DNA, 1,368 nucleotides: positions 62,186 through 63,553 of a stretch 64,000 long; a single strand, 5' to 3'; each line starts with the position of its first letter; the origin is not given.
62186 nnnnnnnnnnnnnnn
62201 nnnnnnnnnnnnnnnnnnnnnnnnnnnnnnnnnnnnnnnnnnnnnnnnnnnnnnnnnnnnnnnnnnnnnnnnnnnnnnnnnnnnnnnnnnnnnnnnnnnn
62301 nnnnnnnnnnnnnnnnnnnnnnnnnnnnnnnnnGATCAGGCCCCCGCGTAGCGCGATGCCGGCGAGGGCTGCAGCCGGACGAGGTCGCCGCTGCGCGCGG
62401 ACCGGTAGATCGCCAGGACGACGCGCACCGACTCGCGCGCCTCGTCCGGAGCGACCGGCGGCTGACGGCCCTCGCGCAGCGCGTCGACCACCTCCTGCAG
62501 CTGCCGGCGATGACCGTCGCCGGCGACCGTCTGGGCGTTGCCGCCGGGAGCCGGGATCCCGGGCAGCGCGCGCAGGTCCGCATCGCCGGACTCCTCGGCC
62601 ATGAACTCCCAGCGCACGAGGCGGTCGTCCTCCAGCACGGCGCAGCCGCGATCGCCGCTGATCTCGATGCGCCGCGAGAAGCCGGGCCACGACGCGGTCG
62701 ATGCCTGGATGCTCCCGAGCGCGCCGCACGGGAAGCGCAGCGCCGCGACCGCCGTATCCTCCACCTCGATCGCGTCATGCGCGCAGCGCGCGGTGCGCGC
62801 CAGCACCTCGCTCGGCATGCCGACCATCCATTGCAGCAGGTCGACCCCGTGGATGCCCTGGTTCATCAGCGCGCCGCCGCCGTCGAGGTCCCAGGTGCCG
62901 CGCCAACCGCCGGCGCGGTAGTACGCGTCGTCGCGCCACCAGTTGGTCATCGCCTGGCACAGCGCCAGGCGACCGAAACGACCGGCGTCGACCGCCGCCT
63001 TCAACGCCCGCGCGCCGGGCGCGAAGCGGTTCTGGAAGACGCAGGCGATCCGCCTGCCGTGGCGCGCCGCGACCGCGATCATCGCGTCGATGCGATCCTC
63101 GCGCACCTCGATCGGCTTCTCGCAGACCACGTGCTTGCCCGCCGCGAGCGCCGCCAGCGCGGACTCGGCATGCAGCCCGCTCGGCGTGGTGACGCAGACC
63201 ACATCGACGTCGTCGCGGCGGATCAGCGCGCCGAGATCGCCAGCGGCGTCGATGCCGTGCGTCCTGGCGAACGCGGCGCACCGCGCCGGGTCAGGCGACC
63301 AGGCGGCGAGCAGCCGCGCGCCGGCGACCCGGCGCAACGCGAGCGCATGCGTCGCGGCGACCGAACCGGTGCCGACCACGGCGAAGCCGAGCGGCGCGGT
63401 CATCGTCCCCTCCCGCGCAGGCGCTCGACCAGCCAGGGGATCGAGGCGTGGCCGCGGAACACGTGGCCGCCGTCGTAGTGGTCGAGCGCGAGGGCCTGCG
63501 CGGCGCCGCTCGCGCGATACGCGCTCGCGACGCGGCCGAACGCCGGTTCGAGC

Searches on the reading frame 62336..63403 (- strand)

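Call 60: search_protein_families(library=pfam, proteins=[window:62336-63403:-], max_evalue=0.001)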
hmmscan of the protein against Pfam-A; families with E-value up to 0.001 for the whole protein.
window:62336-63403:- (355 aa): 3 families
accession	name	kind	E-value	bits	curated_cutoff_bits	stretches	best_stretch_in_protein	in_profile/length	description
PF22725.1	GFO_IDH_MocA_C3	-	9.9e-32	110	27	1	132-255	2-123/124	GFO/IDH/MocA C-terminal domain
PF02894.22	GFO_IDH_MocA_C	-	4.7e-26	92.4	22.9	1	135-342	1-216/218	Oxidoreductase family, C-terminal alpha/beta domain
PF01408.29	GFO_IDH_MocA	-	1.8e-24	87.2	24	1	6-119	2-116/120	Oxidoreductase family, NAD-binding Rossmann fold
